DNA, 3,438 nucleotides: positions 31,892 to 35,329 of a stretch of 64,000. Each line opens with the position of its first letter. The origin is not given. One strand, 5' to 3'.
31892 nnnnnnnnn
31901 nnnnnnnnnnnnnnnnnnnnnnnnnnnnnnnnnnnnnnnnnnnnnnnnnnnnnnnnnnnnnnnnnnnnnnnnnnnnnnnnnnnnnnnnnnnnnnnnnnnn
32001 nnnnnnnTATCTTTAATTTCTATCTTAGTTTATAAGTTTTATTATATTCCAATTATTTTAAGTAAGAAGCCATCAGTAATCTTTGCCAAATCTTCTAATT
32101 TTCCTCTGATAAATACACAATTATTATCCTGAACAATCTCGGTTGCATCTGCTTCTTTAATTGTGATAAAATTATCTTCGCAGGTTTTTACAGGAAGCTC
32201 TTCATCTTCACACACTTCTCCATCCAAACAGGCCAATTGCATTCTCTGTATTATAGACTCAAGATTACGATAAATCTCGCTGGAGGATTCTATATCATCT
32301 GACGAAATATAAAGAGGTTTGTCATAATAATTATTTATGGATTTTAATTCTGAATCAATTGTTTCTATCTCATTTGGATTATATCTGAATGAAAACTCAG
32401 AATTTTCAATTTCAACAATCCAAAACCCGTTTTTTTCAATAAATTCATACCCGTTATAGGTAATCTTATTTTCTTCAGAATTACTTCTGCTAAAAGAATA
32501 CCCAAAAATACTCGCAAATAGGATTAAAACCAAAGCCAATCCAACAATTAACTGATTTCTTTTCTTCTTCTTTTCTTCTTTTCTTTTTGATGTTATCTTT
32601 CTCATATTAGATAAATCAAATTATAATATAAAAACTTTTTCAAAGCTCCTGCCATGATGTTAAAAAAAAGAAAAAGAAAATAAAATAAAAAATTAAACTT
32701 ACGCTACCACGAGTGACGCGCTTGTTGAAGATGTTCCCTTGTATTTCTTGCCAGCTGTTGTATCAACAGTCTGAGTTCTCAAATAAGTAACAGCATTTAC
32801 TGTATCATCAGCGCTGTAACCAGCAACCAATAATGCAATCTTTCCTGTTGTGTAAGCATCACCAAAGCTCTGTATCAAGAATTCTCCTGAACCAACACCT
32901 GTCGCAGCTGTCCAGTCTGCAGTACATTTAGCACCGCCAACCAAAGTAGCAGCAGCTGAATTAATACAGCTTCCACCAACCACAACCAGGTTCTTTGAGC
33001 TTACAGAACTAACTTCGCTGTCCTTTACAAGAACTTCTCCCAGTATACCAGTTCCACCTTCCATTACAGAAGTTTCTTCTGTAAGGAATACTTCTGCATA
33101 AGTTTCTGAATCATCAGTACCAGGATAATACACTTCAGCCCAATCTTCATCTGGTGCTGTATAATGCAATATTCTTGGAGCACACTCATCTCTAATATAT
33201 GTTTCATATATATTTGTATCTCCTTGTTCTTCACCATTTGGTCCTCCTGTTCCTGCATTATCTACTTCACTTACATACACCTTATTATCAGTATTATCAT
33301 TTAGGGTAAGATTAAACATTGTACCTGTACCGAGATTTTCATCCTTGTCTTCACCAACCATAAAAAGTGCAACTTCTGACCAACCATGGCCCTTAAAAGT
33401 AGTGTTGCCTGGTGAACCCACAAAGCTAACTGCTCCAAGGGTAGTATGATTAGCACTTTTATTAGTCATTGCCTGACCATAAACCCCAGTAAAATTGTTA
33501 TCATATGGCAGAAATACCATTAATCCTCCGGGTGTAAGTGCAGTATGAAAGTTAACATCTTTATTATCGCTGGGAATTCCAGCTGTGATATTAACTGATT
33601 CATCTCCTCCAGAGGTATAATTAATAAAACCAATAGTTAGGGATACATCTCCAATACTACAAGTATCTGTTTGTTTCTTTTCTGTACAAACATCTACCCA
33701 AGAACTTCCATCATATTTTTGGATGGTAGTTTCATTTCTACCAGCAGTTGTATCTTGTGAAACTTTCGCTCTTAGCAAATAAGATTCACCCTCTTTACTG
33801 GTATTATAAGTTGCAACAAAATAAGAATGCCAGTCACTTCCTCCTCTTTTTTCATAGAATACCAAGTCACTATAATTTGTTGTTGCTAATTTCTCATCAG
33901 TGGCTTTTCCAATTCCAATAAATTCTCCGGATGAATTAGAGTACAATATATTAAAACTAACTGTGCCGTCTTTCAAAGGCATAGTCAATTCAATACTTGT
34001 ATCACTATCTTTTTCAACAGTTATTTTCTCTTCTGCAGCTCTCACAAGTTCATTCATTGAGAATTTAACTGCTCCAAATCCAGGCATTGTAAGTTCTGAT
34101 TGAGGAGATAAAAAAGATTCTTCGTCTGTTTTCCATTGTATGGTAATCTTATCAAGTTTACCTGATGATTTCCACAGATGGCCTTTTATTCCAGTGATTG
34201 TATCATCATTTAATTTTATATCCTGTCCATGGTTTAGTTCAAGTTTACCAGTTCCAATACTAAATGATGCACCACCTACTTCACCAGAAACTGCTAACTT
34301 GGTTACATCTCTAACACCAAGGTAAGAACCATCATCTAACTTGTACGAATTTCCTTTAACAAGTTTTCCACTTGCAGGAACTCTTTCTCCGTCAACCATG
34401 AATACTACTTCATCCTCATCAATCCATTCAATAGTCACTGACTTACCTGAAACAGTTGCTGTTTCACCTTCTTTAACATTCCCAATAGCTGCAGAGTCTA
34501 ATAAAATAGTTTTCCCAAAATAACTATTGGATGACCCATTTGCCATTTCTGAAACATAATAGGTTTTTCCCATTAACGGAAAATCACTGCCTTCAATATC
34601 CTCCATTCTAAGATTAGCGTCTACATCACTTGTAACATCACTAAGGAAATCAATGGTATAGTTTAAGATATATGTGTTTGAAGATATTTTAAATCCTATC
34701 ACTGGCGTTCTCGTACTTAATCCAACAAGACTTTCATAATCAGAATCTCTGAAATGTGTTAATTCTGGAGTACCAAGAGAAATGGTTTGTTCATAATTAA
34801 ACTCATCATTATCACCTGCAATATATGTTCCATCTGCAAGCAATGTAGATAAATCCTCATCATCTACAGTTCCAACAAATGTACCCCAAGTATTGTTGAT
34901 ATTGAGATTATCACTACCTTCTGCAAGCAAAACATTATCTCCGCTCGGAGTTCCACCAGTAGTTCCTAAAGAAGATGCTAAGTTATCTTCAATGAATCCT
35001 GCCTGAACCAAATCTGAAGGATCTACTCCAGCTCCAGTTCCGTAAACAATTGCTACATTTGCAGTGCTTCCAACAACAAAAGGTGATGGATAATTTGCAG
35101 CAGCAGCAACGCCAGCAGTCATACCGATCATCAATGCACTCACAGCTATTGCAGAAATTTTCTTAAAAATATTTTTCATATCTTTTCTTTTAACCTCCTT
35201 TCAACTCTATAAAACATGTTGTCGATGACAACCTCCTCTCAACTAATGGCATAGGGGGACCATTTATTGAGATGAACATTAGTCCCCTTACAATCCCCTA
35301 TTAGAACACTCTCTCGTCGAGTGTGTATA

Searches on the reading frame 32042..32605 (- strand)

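Call 3: search_protein_families(library=ncbifam, proteins=[window:32042-32605:-], max_evalue=1)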
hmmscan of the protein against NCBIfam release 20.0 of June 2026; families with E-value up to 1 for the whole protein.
window:32042-32605:- (187 aa): 4 families
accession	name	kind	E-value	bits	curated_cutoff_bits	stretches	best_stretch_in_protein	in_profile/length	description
TIGR03513.1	GldL_gliding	equivalog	0.0088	16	68.3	1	78-129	168-219/247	type IX secretion system motor protein PorL/GldL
TIGR04370.1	glyco_rpt_poly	subfamily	0.048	12.6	40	1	8-75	207-279/396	oligosaccharide repeat unit polymerase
NF009420.1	PRK12785.1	equivalog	0.064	13.1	197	0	8-45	11-48/161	flagellar basal body-associated protein FliL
NF045849.1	ICE_MMCAP2_0565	equivalog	0.11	12.2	40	1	22-50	23-52/80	Mbov_0395 family pilin-like conjugal transfer protein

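Call 4: search_protein_families(library=pfam, proteins=[window:32042-32605:-], max_evalue=1)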
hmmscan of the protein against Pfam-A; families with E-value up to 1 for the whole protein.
window:32042-32605:- (187 aa): 5 families
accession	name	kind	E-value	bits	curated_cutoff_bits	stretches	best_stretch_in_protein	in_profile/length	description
PF14296.11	O-ag_pol_Wzy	-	0.001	18.3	26.6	1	1-98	239-335/468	O-antigen polysaccharide polymerase Wzy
PF09813.14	Coa3_cc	-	0.042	13.9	27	1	7-39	3-34/48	Cytochrome c oxidase assembly factor 3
PF12604.14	gp37_C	-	0.13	12.8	22.5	1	47-85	47-82/95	Tail fibre protein gp37 C terminal domain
PF09716.15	ETRAMP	-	0.21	12.1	29.1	1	3-39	39-76/81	Malarial early transcribed membrane protein (ETRAMP)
PF20430.3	Eplus_motif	-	0.31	11.3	24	1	108-122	14-28/28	E+ motif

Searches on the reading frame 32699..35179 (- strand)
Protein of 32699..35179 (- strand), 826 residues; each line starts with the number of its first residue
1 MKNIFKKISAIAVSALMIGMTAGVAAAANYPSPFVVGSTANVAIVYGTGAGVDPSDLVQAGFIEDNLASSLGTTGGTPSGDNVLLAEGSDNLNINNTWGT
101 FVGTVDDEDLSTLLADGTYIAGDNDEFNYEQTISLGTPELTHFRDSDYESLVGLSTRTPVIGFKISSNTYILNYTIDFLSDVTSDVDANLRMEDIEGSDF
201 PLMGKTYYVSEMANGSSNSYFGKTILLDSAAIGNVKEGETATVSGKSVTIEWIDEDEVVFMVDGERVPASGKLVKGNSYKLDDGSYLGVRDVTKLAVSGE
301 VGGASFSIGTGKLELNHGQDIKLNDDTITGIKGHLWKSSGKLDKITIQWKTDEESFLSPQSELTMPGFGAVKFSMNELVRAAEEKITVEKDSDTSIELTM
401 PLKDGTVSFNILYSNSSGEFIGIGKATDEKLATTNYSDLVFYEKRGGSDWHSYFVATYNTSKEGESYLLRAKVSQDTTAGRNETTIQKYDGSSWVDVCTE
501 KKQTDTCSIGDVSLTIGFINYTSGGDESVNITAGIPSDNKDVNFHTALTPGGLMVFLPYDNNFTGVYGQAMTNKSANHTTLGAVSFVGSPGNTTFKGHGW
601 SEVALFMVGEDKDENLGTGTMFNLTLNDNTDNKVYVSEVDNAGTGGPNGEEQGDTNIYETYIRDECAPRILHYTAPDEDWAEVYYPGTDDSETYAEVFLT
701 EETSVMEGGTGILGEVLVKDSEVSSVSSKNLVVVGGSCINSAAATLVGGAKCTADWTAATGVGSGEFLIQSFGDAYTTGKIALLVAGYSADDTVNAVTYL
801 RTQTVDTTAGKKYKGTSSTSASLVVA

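Call 3: search_protein_families(library=ncbifam, proteins=[window:32699-35179:-], max_evalue=1)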
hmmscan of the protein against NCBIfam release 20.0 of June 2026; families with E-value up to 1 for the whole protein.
window:32699-35179:- (826 aa): 0 families

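Call 4: search_protein_families(library=pfam, proteins=[window:32699-35179:-], max_evalue=1)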
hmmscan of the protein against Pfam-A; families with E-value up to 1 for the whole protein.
window:32699-35179:- (826 aa): 1 family
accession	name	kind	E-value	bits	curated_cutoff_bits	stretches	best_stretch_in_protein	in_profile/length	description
PF05124.17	S_layer_C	-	5.3e-06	26.6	23.9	1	500-800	24-173/177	S-layer like family, outer domain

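Call 48: search_solved_structures(query=window:32702-35179:-, max_evalue=1)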
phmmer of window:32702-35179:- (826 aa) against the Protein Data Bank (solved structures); distinct sequences matched with E-value up to 1: 1.
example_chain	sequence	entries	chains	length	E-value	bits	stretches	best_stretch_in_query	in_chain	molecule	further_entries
2hc8_A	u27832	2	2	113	0.25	12.8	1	245-315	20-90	Cation-transporting ATPase, P-type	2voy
